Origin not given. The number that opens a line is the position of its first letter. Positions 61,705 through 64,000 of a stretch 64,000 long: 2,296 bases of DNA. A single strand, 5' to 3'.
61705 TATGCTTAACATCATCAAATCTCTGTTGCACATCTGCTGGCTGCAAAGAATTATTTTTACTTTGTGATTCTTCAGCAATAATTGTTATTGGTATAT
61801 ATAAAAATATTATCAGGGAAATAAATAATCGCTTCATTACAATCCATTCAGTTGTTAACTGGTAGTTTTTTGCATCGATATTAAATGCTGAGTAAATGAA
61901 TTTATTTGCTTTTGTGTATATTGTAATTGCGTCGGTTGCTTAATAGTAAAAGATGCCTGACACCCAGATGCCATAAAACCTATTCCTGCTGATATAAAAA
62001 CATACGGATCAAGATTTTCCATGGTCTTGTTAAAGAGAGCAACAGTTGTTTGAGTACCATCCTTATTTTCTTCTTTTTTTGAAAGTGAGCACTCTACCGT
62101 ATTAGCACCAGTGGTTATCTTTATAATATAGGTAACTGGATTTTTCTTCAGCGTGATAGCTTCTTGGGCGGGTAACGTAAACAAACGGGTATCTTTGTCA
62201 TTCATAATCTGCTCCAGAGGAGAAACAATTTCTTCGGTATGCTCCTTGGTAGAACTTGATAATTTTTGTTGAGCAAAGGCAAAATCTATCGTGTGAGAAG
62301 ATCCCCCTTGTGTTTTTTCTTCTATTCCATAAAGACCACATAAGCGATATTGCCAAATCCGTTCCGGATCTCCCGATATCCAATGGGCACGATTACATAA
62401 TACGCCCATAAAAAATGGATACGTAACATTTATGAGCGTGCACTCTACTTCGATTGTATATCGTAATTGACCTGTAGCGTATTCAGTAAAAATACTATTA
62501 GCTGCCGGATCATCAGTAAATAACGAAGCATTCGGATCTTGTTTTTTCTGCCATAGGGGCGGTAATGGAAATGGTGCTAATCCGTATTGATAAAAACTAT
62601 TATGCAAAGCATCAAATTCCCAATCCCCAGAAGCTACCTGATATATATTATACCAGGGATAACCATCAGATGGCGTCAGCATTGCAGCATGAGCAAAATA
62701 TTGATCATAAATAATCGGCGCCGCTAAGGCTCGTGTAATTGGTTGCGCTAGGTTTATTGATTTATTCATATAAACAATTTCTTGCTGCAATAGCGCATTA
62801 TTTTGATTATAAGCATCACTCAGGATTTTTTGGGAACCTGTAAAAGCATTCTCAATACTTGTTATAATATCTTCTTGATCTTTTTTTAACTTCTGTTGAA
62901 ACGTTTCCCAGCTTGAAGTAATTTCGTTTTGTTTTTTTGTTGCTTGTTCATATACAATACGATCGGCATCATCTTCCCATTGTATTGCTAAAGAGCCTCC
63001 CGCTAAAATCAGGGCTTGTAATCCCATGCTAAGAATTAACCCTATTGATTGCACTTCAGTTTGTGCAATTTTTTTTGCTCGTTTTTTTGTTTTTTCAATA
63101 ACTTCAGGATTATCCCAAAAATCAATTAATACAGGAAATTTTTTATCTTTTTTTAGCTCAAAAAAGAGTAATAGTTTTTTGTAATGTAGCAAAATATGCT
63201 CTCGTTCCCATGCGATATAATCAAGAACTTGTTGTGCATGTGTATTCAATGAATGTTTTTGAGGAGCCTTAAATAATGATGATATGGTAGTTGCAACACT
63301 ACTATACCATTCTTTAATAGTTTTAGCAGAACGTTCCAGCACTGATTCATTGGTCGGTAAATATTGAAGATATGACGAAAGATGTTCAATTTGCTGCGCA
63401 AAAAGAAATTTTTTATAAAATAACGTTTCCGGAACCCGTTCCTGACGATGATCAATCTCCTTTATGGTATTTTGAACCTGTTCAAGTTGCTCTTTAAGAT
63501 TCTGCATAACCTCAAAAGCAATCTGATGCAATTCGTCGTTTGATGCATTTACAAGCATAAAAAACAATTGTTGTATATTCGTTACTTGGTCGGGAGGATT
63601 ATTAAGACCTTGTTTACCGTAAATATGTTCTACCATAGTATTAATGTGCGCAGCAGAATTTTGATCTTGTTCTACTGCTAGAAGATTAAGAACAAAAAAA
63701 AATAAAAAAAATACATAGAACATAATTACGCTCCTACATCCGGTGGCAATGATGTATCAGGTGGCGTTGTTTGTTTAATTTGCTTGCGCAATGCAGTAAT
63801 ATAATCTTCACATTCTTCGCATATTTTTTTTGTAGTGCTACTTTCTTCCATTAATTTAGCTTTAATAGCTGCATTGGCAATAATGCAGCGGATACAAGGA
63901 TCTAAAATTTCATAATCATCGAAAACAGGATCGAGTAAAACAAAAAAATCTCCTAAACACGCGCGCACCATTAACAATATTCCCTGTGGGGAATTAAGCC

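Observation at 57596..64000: Tightly coupled operon: small 4-Cys protein plus two collinear secreted giant paralogues (622 aa, 1413 aa) of no recognisable family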

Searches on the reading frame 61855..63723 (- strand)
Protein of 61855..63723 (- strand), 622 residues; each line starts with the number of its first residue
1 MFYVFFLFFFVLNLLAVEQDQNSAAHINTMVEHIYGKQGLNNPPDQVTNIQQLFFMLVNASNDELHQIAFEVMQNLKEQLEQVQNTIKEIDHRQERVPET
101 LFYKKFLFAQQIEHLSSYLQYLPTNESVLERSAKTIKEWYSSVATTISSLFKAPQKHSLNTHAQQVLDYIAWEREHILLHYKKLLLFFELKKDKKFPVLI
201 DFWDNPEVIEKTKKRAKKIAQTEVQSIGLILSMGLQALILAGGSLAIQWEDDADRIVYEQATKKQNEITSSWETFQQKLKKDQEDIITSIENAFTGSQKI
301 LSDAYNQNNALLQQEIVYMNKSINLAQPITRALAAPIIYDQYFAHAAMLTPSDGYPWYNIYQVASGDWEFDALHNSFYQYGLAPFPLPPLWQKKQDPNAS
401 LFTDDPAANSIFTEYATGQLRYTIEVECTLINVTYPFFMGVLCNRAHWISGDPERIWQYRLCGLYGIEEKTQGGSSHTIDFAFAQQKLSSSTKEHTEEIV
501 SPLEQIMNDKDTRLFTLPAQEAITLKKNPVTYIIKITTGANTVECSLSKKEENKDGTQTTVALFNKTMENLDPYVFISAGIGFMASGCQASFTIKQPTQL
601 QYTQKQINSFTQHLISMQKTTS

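Call 3: search_protein_families(library=pfam, proteins=[window:61855-63723:-], max_evalue=1)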
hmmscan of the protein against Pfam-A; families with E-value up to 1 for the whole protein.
window:61855-63723:- (622 aa): 5 families
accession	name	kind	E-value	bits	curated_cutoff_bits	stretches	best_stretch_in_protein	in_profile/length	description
PF07445.17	PriC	-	0.001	19.4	23.3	1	74-153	1-80/174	Primosomal replication protein priC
PF11898.13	DUF3418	-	0.028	13.5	25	1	49-136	418-512/582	Domain of unknown function (DUF3418)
PF24564.1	DUF7605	-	0.04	14.3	27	1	263-314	53-103/183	Domain of unknown function (DUF7605)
PF06595.17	BDV_P24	-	0.057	13.7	27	1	60-140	69-152/202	Borna disease virus P24 protein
PF20663.3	COG4_N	-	0.072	13.6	27.3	1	66-102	19-54/107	Conserved oligomeric Golgi complex subunit 4, N-terminal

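Call 4: search_protein_families(library=ncbifam, proteins=[window:61855-63723:-], max_evalue=1)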
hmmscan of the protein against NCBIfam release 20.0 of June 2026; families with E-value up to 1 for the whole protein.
window:61855-63723:- (622 aa): 0 families

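Call 17: find_homologous_proteins(query=window:61855-63723:-)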
Query window:61855-63723:- (622 aa): 39 proteins with E <= 0.001 among 8000 candidates.
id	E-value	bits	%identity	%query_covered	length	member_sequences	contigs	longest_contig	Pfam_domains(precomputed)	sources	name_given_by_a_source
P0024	0.0e+0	1410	100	100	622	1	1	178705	-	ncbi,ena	-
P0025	2.2e-192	659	50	98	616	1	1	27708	-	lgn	-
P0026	2.9e-190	652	48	99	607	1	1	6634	-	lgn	-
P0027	5.0e-182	625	49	100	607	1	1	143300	-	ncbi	-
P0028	7.0e-176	604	49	94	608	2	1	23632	-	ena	-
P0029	4.6e-172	592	47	99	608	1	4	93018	-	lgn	-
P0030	2.6e-159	550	43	99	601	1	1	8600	-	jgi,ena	-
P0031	1.0e-158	548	42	100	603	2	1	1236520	-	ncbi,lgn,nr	ncbi:hypothetical protein HYX58_05540 [Candidatus Dependentiae bacterium]|nr:hypothetical protein [C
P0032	3.4e-158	546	44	94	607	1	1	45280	-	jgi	jgi:hypothetical protein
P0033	2.3e-157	543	44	96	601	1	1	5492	-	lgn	-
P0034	2.6e-156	540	45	95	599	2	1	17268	-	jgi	jgi:hypothetical protein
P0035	1.5e-142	494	41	97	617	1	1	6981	-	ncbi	-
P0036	1.5e-142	494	42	98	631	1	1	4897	-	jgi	jgi:hypothetical protein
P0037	7.0e-142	492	42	95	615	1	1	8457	-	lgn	-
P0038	1.9e-140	487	44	94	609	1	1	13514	-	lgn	-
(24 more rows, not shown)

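Call 31: predict_structure(alignment_id=A2)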
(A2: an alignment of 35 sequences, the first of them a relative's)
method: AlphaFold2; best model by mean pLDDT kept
length: 622 residues; sequences in the alignment: 35
mean_pLDDT: 79.1   pTM: 0.52
mean pLDDT of the five models: 79.1, 77.0, 76.0, 75.1, 75.1
residues with pLDDT >= 90: 258; 70-90: 180; 50-70: 133; < 50: 51
segments of 3 or more residues with pLDDT < 50: 223-255, 296-298
pLDDT, mean of each block of 10 residues (from residue 1): 76 64 81 88 91 93 88 93 95 92 96 93 70 71 65 60 93 93 89 89 91 89 41 34 28 46 54 59 59 52 56 59 52 55 78 82 71 92 88 82 85 85 96 94 81 79 93 81 89 65 94 94 86 96 97 91 96 86 94 95 93 88 66
secondary structure, 60 per line:
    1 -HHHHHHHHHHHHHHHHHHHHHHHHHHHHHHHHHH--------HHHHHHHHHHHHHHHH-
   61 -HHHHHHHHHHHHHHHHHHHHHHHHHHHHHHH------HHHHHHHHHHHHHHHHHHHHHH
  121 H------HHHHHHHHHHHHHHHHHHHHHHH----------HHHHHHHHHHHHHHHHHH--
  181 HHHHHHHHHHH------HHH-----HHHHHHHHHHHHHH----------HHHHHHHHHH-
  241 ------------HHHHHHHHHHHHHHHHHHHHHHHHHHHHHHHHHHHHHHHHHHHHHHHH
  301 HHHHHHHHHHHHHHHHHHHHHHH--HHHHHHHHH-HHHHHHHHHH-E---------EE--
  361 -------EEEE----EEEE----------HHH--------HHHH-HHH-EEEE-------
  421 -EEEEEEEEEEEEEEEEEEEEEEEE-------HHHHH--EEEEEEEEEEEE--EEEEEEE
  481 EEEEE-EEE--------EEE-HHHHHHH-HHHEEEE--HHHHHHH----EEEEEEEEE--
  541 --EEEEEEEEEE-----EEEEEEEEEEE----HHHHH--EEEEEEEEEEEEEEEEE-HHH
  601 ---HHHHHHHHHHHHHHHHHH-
elements in order: H2-35 H44-59 H62-92 H99-121 H128-150 H161-178 H181-191 H206-219 H230-239 H253-323 H326-334 H336-345 E368-371 E376-379 H401-404 E410-413 E422-445 H453-457 E460-471 E474-485 E487-489 E498-500 H502-508 E513-516 H519-525 E530-538 E543-552 E558-568 H573-577 E580-596 H604-621

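Call 35: fold_search(model_id=the predicted structure, library=pdb)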
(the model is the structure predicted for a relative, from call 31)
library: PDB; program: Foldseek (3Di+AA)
matches with E <= 10: 961; with E <= 0.001: 8
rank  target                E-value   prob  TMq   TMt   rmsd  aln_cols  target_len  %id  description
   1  2exi_A                2.5e-04  1.00  0.18  0.20   6.9       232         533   11  Structure of the family43 beta-Xylosidase D15G mutant from geobacillus stearothermophilus (released 2006-04-04)
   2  2exk_A                3.2e-04  1.00  0.18  0.21   6.9       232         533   12  Structure of the family43 beta-Xylosidase E187G from geobacillus stearothermophilus in complex with xylobiose (released 2006-04-04)
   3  5joz_A                3.5e-04  1.00  0.18  0.21   6.6       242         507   14  Bacteroides ovatus Xyloglucan PUL GH43B (released 2016-08-10)
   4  1y7b_A                4.5e-04  1.00  0.17  0.20   7.4       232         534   12  BETA-D-XYLOSIDASE, A FAMILY 43 GLYCOSIDE HYDROLASE (released 2005-01-25)
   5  5zqx_A                6.4e-04  1.00  0.16  0.18  10.1       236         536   10  Crystal structure of beta-xylosidase mutant (E186Q) from Bacillus pumilus (released 2018-05-30)
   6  3c2u_A                6.4e-04  1.00  0.17  0.19   7.9       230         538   10  Structure of the two subsite D-xylosidase from Selenomonas ruminantium in complex with 1,3-bis[tris(hydroxymethyl)meth (released 2008-04-22)
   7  5zqj_B                6.8e-04  1.00  0.16  0.18  10.1       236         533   10  Crystal structure of beta-xylosidase from Bacillus pumilus (released 2018-05-30)
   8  9r6t_A                9.6e-04  1.00  0.15  0.08   7.3       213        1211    9  Prefusion stabilized spike glycoprotein of equine coronavirus. (released 2026-03-11)
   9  9he8_A                1.1e-03  1.00  0.16  0.18   7.8       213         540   10  The molecular structure of a beta-1,4-D-xylosidase from the probiotic bacterium Levilactobacillus brevis (released 2025-01-15)
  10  1yrz_A                1.3e-03  1.00  0.16  0.18   7.0       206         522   10  Crystal structure of xylan beta-1,4-xylosidase from Bacillus Halodurans C-125 (released 2005-02-22)
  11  8k5h_C                1.4e-03  0.93  0.12  0.09   9.2       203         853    6  Structure of the SARS-CoV-2 BA.1 spike with UT28-RD (released 2023-12-27)
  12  2rhp_A                1.7e-03  1.00  0.19  0.19  10.2       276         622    7  The Thrombospondin-1 Polymorphism Asn700Ser Associated with Cornoary Artery Disease Causes Local and Long-Ranging Chan (released 2008-05-27)
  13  9r6p_H                1.8e-03  0.99  0.15  0.09   8.5       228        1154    7  Porcine hemagglutinating encephalomyelitis virus (PHEV) Spike protein in the closed conformation bound to 9-O-Ac-Sia. (released 2025-08-06)
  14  3zxl_A                1.9e-03  1.00  0.19  0.21   6.5       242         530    9  Engineering the active site of a GH43 glycoside hydrolase generates a biotechnologically significant enzyme that displ (released 2012-04-18)
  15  3zxk_A                2.0e-03  1.00  0.18  0.21   6.9       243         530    8  Engineering the active site of a GH43 glycoside hydrolase generates a biotechnologically significant enzyme that displ (released 2012-04-18)
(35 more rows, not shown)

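Call 60: search_solved_structures(query=A2, max_evalue=1)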
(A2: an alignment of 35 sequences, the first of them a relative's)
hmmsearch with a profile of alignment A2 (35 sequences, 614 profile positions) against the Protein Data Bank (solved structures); distinct sequences matched with E-value up to 1: 3.
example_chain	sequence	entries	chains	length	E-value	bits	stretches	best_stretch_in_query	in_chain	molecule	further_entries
2fo7_A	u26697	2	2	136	0.42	12.4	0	342-369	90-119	SYNTHETIC CONSENSUS TPR PROTEIN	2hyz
9isw_A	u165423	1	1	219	0.51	12.1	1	205-276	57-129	Transcriptional regulator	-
8ch0_A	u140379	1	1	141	0.62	11.8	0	342-369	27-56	Consensus tetratricopeptide repeat protein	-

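Call 94: find_encoding_contigs(protein=P0024, flank=10000, max_places=2)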
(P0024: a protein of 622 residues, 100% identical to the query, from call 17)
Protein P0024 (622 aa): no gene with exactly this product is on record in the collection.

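Call 95: search_protein_families(library=phrogs, proteins=[window:61855-63723:-], max_evalue=0.01)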
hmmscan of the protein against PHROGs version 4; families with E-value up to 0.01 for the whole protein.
window:61855-63723:- (622 aa): 0 families

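Call 98: search_protein_families(library=pfam, alignment_id=A2, max_evalue=1)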
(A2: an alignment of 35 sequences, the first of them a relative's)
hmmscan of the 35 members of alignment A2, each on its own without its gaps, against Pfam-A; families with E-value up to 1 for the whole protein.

A. member 1, P0024 (622 aa): 5 families
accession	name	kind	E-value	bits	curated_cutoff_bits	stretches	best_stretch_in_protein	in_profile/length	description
PF07445.17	PriC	-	0.001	19.4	23.3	1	74-153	1-80/174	Primosomal replication protein priC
PF11898.13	DUF3418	-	0.028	13.5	25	1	49-136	418-512/582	Domain of unknown function (DUF3418)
PF24564.1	DUF7605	-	0.04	14.3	27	1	263-314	53-103/183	Domain of unknown function (DUF7605)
PF06595.17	BDV_P24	-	0.057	13.7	27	1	60-140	69-152/202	Borna disease virus P24 protein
PF20663.3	COG4_N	-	0.072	13.6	27.3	1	66-102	19-54/107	Conserved oligomeric Golgi complex subunit 4, N-terminal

B. families by the number of members that match (of 35 scanned): 56 families (the first 25 are shown)
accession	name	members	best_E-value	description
PF24564.1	DUF7605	5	0.04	Domain of unknown function (DUF7605)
PF03909.22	BSD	4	0.00077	BSD domain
PF08703.15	PLC-beta_C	2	0.0058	PLC-beta C terminal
PF03938.19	OmpH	2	0.021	Outer membrane protein (OmpH-like)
PF20893.2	DUF6845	2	0.028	Domain of unknown function (DUF6845)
PF15960.10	DUF4763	2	0.03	Domain of unknown function (DUF4763)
PF04325.18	DUF465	2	0.038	Protein of unknown function (DUF465)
PF02403.27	Seryl_tRNA_N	2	0.59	Seryl-tRNA synthetase N-terminal domain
PF19776.5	DUF6262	2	0.71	Family of unknown function (DUF6262)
PF07445.17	PriC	1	0.001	Primosomal replication protein priC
PF07909.16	DUF1663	1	0.0027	Protein of unknown function (DUF1663)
PF05625.17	PAXNEB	1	0.0028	PAXNEB protein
PF08439.15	Peptidase_M3_N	1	0.0051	Oligopeptidase F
PF25034.1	Spectrin_SYNE1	1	0.0086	Nesprin-1, spectrin repeats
PF14676.12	FANCI_S2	1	0.011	FANCI solenoid 2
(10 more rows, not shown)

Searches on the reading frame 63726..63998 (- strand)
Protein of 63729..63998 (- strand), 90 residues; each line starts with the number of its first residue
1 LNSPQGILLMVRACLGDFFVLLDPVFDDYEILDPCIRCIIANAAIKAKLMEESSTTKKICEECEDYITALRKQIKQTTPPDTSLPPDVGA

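Call 3: search_protein_families(library=pfam, proteins=[window:63726-63977:-], max_evalue=1)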
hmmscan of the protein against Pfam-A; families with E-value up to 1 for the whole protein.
window:63726-63977:- (83 aa): 0 families

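Call 4: search_protein_families(library=ncbifam, proteins=[window:63726-63977:-], max_evalue=1)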
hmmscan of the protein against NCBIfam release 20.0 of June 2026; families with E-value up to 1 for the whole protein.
window:63726-63977:- (83 aa): 1 family
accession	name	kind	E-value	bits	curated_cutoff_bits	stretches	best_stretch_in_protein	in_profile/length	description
NF042429.2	DHPHCoAsyn_DpgA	equivalog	0.17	10.8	425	1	18-68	18-68/350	3,5-dihydroxyphenylacetyl-CoA synthase DpgA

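Call 18: find_homologous_proteins(query=window:63729-63998:-)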
Query seq(90 aa): no candidate shares three 5-residue words with the query. No homologue found.
